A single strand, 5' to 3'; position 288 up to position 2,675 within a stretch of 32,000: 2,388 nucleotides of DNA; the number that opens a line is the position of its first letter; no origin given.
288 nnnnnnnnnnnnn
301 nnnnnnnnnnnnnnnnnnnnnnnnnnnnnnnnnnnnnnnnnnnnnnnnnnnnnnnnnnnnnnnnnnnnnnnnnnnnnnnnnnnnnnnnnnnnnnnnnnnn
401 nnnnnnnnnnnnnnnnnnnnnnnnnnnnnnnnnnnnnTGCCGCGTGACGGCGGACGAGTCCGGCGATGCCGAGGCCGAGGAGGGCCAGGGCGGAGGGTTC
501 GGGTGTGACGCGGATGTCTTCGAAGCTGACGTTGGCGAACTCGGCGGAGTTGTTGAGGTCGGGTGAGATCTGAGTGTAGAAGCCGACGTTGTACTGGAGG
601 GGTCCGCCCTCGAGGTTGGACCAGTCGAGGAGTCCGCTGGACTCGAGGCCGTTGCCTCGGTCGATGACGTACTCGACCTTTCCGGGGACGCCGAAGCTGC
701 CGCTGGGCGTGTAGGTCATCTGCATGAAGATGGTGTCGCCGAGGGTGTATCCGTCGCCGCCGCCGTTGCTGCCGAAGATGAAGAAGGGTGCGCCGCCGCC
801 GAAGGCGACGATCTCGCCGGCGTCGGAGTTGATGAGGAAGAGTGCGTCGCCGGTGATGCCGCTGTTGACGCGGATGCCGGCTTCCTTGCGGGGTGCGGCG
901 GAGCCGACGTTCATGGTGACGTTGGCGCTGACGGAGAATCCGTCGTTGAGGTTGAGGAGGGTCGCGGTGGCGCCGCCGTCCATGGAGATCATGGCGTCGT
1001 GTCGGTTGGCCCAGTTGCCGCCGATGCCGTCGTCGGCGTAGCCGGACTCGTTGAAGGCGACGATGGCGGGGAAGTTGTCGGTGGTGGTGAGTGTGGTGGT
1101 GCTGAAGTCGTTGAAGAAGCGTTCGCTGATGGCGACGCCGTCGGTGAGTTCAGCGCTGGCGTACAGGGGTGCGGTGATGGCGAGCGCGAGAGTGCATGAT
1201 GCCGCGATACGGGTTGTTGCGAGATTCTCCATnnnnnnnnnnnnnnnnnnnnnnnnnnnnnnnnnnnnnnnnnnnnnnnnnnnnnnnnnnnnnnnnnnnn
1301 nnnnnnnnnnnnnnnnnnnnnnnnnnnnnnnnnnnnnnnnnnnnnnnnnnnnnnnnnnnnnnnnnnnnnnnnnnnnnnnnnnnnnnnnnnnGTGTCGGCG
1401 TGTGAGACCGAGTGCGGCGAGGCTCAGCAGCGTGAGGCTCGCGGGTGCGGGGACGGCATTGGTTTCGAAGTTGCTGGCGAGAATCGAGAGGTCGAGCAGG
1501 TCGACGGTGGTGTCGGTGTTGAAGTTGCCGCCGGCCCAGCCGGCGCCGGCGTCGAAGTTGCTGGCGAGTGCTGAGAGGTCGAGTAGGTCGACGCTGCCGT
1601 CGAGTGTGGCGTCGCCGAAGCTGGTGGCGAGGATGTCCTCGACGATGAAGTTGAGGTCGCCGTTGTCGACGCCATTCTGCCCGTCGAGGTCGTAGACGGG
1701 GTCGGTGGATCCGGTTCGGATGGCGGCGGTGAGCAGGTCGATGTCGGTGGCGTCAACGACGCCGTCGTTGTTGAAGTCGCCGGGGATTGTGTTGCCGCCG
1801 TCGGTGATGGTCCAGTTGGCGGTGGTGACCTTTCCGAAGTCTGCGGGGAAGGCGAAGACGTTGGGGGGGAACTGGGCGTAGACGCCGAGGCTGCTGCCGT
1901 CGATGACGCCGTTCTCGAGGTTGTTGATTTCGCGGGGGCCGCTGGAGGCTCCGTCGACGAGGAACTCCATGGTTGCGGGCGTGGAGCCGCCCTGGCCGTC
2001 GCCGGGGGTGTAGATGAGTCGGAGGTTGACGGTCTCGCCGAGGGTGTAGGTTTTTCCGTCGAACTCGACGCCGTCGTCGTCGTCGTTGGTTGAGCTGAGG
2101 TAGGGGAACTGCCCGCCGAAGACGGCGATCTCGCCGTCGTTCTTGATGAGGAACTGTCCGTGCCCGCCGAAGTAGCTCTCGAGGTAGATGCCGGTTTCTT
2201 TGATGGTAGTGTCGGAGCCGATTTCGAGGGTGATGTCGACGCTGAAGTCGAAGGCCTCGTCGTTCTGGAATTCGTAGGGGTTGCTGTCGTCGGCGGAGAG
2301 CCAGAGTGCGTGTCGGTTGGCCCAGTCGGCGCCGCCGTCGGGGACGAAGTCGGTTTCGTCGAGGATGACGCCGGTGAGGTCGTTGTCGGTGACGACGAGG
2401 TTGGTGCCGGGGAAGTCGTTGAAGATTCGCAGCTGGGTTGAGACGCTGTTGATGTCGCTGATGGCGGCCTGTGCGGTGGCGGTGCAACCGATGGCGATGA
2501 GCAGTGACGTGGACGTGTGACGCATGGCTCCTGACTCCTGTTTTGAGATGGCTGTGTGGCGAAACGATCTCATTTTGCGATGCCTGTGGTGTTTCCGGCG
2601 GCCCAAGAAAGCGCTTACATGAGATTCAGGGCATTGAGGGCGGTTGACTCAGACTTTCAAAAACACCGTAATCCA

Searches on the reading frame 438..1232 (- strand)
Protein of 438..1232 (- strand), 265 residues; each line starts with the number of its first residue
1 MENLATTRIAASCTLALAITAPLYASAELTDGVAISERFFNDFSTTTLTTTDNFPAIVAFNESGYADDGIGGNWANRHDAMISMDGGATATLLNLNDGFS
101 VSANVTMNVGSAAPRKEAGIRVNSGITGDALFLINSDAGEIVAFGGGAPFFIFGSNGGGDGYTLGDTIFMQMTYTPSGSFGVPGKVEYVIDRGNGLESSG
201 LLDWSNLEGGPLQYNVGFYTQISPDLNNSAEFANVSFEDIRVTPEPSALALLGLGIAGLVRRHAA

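Call 12: search_protein_families(library=pfam, proteins=[window:438-1232:-], max_evalue=0.01)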
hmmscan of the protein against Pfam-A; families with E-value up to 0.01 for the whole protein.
window:438-1232:- (265 aa): 1 family
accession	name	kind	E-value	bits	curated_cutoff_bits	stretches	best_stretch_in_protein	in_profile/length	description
PF07589.16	PEP-CTERM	-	7.5e-06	26.3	20.7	1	243-262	2-22/24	PEP-CTERM motif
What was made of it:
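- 435..1232 (-): PEP265: a paralog of the PEP378 N-domain with a PEP-CTERM anchor. PEP-CTERM at 26.3 bits (call 12).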

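Call 39: search_protein_families(library=ncbifam, proteins=[window:438-1232:-], max_evalue=0.001)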
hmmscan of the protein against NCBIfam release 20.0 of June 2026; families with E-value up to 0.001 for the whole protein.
window:438-1232:- (265 aa): 1 family
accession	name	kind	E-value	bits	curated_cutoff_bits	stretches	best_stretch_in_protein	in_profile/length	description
NF038125.1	PEP_CTERM_THxN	subfamily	4.3e-05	23.2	85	1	213-261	196-241/246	THxN family PEP-CTERM protein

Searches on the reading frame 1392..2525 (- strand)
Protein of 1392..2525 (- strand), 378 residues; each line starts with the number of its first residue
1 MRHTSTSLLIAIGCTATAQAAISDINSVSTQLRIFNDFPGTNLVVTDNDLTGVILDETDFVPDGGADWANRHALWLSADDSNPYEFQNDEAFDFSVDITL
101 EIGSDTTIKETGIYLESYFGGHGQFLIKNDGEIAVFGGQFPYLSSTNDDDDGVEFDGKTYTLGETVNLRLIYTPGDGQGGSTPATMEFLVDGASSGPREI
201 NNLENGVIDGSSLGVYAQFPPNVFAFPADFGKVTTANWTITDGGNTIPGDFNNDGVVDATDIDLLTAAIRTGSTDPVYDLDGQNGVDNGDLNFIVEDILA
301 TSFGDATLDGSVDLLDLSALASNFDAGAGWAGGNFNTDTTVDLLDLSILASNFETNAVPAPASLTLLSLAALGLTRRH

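Call 12: search_protein_families(library=pfam, proteins=[window:1392-2525:-], max_evalue=0.01)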
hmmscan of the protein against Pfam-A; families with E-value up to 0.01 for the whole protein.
window:1392-2525:- (378 aa): 1 family
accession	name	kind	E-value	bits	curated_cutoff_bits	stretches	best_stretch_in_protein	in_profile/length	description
PF00404.24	Dockerin_1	-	0.00011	22.7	22.9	0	248-320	1-52/57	Dockerin type I domain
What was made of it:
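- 1389..2525 (-): PEP378: a secreted protein with an N-terminal ConA-like β-jelly-roll (about residues 20-243), dockerin-like repeats and a PEP-CTERM-like anchor. Dockerin_1 at 22.7 bits, just under the 22.9 cutoff (call 12).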

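Call 31: search_solved_structures(query=window:1392-2525:-, max_evalue=1)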
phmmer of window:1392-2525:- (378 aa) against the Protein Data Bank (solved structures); distinct sequences matched with E-value up to 1: 6.
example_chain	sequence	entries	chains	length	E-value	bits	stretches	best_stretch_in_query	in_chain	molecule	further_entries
6kg9_A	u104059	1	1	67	0.038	16.3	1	243-297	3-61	And cellulose-binding endoglucanase family 9 CelL ortholog dockerin domain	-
6kgc_B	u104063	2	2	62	0.063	15.6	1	245-296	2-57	And cellulose-binding endoglucanase family 9 CelL ortholog dockerin domain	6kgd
6kge_D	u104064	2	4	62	0.093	15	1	245-296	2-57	And cellulose-binding endoglucanase family 9 CelL ortholog dockerin domain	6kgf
5lxv_B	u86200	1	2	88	0.13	14.5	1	246-295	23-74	Carbohydrate-binding protein WP_009985128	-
2vn6_B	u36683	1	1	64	0.65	12.2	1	247-290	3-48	ENDOGLUCANASE A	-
2vn5_B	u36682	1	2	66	0.73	12.1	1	247-295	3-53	ENDOGLUCANASE A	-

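Call 39: search_protein_families(library=ncbifam, proteins=[window:1392-2525:-], max_evalue=0.001)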
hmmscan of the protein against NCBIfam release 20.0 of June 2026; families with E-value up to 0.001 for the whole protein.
window:1392-2525:- (378 aa): 0 families

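Call 53: find_homologous_proteins(query=window:1392-2525:-, max_evalue=0.00001)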
Query window:1392-2525:- (378 aa): 89 proteins with E <= 0.00001 among 8000 candidates.
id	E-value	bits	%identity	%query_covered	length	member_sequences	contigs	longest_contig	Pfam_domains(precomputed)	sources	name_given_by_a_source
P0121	1.2e-244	829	100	100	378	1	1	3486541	-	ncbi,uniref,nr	ncbi:hypothetical protein [Mucisphaera calidilacus]|uniref:Dockerin domain-containing protein n=1 Ta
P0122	1.2e-170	586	70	100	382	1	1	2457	PF07589.17,PF00404.25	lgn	-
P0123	1.2e-142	494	62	96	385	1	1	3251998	-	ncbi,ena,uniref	ncbi:PEP-CTERM sorting domain-containing protein [Mucisphaera sp.]|uniref:PEP-CTERM sorting domain-c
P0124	1.7e-139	483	63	100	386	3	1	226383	-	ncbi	ncbi:MAG: hypothetical protein RLN76_11605 [Phycisphaeraceae bacterium]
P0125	4.1e-73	265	42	99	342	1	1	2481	-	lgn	-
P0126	2.3e-56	210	45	78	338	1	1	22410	-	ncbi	-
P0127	1.0e-48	184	77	30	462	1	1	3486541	-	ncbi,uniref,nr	ncbi:hypothetical protein [Mucisphaera calidilacus]|uniref:PEP-CTERM protein-sorting domain-containi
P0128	4.4e-44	169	68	35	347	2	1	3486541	-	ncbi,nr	ncbi:hypothetical protein [Mucisphaera calidilacus]|nr:hypothetical protein [Mucisphaera calidilacus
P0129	1.6e-42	164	65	36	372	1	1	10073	-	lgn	-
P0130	6.1e-41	159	67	35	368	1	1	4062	-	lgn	-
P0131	4.7e-40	156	65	36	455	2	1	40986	-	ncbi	ncbi:MAG: hypothetical protein RIG82_09825 [Phycisphaeraceae bacterium]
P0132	9.8e-40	155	64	35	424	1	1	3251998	PF07589.17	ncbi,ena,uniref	ncbi:PEP-CTERM sorting domain-containing protein [Mucisphaera sp.]|uniref:PEP-CTERM sorting domain-c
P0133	2.6e-39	153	63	36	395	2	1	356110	-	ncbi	ncbi:MAG: hypothetical protein RLN76_05815 [Phycisphaeraceae bacterium]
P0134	6.5e-38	149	63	35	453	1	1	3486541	PF00404.25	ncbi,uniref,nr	ncbi:dockerin type I domain-containing protein [Mucisphaera calidilacus]|uniref:Uncharacterized prot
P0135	1.1e-36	145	66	35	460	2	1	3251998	-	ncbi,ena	-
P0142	3.5e-35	140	58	37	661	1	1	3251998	-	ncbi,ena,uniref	ncbi:hypothetical protein [Mucisphaera sp.]|uniref:hypothetical protein n=1 Tax=Mucisphaera sp. TaxI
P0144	1.7e-34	138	47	54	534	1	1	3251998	-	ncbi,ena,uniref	ncbi:hypothetical protein [Mucisphaera sp.]|uniref:hypothetical protein n=1 Tax=Mucisphaera sp. TaxI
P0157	3.0e-26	111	51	37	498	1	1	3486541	PF00404.25,PF00144.30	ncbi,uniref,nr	ncbi:serine hydrolase [Mucisphaera calidilacus]|uniref:D-alanyl-D-alanine-carboxypeptidase/endopepti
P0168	5.4e-18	83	47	34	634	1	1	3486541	PF00722.29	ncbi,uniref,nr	ncbi:family 16 glycosylhydrolase [Mucisphaera calidilacus]|uniref:Beta-glucanase n=1 Tax=Mucisphaera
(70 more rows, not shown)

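Call 57: find_encoding_contigs(protein=P0127, flank=10000, max_places=1)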
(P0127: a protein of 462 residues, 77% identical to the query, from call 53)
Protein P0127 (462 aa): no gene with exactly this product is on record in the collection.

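Call 58: find_encoding_contigs(protein=P0168, flank=10000, max_places=1)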
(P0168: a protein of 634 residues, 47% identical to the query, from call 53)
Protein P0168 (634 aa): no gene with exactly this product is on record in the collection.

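Call 59: find_encoding_contigs(protein=P0157, flank=10000, max_places=1)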
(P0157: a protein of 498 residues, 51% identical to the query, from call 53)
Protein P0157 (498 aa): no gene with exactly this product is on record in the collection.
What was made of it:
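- Tried and rejected: Sampling the rest of the M. calidilacus genome (calls 57-59): I queried three other M. calidilacus proteins, and none was on record.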

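Call 60: find_encoding_contigs(protein=P0142, flank=10000, max_places=1)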
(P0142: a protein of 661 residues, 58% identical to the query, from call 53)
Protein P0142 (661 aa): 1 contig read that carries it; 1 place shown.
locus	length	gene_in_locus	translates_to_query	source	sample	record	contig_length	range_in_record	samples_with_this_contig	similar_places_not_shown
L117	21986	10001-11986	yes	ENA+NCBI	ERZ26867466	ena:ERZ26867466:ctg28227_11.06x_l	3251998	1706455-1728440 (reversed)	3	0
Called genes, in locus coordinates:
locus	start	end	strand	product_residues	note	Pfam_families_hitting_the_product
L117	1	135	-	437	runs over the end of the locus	PF13102:Phage_int_SAM_5, PF13495:Phage_int_SAM_4 (weak), PF00589:Phage_integrase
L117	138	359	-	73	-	-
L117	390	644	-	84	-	-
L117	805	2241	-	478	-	PF27228:MTBMA_p00010_2nd (weak)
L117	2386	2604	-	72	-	PF12728:HTH_17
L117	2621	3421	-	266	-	-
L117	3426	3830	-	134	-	-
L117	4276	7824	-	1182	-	PF13802:Gal_mutarotas_2, PF01055:Glyco_hydro_31_2nd, PF21365:Glyco_hydro_31_3rd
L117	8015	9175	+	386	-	PF00356:LacI, PF00532:Peripla_BP_1, PF13377:Peripla_BP_3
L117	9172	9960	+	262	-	PF07963:N_methyl (weak), PF07596:SBP_bac_10 (faint)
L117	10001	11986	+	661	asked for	-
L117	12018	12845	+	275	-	-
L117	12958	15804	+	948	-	PF13199:Glyco_hydro_66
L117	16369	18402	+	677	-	-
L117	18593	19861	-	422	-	PF00404:Dockerin_1 (faint)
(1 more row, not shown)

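Call 61: find_encoding_contigs(protein=P0144, flank=10000, max_places=1)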
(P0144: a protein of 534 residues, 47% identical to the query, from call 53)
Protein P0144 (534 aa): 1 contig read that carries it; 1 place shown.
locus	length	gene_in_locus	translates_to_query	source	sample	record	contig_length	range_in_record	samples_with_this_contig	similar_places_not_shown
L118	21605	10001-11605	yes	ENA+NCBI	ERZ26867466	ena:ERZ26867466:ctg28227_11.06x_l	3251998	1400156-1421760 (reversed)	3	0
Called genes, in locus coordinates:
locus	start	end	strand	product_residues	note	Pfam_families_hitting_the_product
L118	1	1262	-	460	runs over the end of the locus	PF07690:MFS_1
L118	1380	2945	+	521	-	PF02638:GHL10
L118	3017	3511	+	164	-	PF00583:Acetyltransf_1, PF13508:Acetyltransf_7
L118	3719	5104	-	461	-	PF02638:GHL10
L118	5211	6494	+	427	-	PF01520:Amidase_3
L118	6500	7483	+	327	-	PF13354:Beta-lactamase2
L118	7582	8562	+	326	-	PF09992:NAGPA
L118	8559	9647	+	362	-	PF00392:GntR, PF00532:Peripla_BP_1, PF13407:Peripla_BP_4, PF13377:Peripla_BP_3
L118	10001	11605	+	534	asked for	-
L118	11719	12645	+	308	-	PF07963:N_methyl, PF07596:SBP_bac_10 (weak)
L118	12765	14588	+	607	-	PF00474:SSF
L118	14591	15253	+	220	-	PF01427:Peptidase_M15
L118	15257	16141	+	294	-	PF00480:ROK, PF02685:Glucokinase (weak)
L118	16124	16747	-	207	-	PF13176:TPR_7 (faint), PF13424:TPR_12 (faint), PF00515:TPR_1 (faint), PF07719:TPR_2 (faint), PF13181:TPR_8 (faint), PF13431:TPR_17 (faint), PF13432:TPR_16 (weak), PF13414:TPR_11 (faint), +1 more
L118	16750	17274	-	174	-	-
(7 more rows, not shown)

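Call 64: predict_structure(alignment_id=A6)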
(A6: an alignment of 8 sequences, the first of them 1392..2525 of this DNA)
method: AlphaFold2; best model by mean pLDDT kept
length: 378 residues; sequences in the alignment: 8
mean_pLDDT: 67.3   pTM: 0.59
mean pLDDT of the five models: 67.3, 65.9, 64.4, 62.9, 59.8
residues with pLDDT >= 90: 42; 70-90: 172; 50-70: 63; < 50: 101
segments of 3 or more residues with pLDDT < 50: 1-18, 64-67, 244-246, 302-308, 310-378
pLDDT, mean of each block of 10 residues (from residue 1): 31 34 81 60 72 80 56 86 81 91 86 79 87 84 80 78 92 77 84 80 71 88 76 90 59 61 77 81 80 65 48 44 35 35 41 31 35 34
secondary structure, 60 per line:
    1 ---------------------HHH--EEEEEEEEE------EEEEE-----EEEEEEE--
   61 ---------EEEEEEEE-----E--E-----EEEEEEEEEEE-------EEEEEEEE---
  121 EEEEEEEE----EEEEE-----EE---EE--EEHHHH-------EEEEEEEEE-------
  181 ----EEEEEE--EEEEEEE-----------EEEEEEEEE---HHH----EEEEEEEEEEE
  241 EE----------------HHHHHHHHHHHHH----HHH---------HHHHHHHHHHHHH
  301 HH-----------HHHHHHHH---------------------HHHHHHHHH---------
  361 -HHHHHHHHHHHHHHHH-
elements in order: E27-35 E42-46 E52-58 E70-77 E92-102 E110-117 E121-128 E133-137 H154-157 E165-173 E185-190 E193-199 E211-219 E230-242 H259-271 H288-302 H314-321 H343-351 H362-377

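Call 67: fold_search(model_id=the predicted structure, library=pdb)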
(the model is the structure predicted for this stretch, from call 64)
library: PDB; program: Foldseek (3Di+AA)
matches with E <= 10: 1132; with E <= 0.001: 113
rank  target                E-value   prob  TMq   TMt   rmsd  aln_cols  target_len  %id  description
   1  1vav_A                7.0e-06  1.00  0.34  0.53   7.7       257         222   12  Crystal structure of alginate lyase PA1167 from Pseudomonas aeruginosa at 2.0 A resolution (released 2004-05-25)
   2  5zqi                  9.8e-06  1.00  0.35  0.58   7.3       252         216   12  Alginate lyase AlgAT5 from Polysaccharide Lyase family 7 (released 2019-04-24)
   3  1uai                  1.6e-05  1.00  0.36  0.58   5.5       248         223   10  Crystal Structure of the Alginate Lyase from Corynebacterium sp. (released 2004-07-27)
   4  5gmt_B                1.8e-05  1.00  0.32  0.43   8.7       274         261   10  Crystal structure of the marine PL-14 alginate lyase from Aplysia kurodai (released 2017-01-04)
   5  2a71_D                2.0e-05  1.00  0.33  0.53   8.0       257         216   12  Crystal structure of Emp47p carbohydrate recognition domain (CRD), orthorhombic crystal form (released 2006-01-31)
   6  7nde                  2.3e-05  1.00  0.34  0.50   6.5       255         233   10  Trichoderma parareesei PL7A beta-glucuronan lyase (released 2022-03-02)
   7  3gne_A                3.0e-05  1.00  0.30  0.43   8.5       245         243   11  Crystal structure of alginate lyase vAL-1 from Chlorella virus (released 2009-10-20)
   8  3obr                  3.2e-05  1.00  0.31  0.29   8.8       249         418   11  Crystal structure of Botulinum neurotoxin serotype D binding domain (released 2010-09-08)
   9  6kcv_A                3.2e-05  1.00  0.33  0.46   7.9       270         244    7  Structure of alginate lyase Aly36B mutant K143A/Y185A in complex with alginate tetrasaccharide (released 2020-06-24)
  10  5gmt_A                3.7e-05  1.00  0.32  0.42   8.5       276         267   10  Crystal structure of the marine PL-14 alginate lyase from Aplysia kurodai (released 2017-01-04)
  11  7oa7                  4.2e-05  1.00  0.27  0.28  10.2       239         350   12  PilC minor pilin of Streptococcus sanguinis 2908 type IV pili (released 2022-05-04)
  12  5jow_A                5.5e-05  1.00  0.30  0.24   8.0       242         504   14  Bacteroides ovatus Xyloglucan PUL GH43A (released 2016-08-10)
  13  3n7j                  5.5e-05  1.00  0.29  0.27   9.0       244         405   11  Crystal structure of botulinum neurotoxin serotype D binding domain (released 2010-09-08)
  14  2zac_A                6.5e-05  1.00  0.31  0.47   8.2       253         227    9  Crystal Structure of Family 7 Alginate Lyase A1-II' Y284F in Complex with Product (MMG) (released 2008-05-27)
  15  3zpy_B                6.9e-05  1.00  0.33  0.48   5.2       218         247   13  Crystal structure of the marine PL7 alginate lyase AlyA1 from Zobellia galactanivorans (released 2013-06-26)
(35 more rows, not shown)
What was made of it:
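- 1389..2525 (-): AF2 model and Foldseek hits to PL7 lyases and lectins (calls 64, 67).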
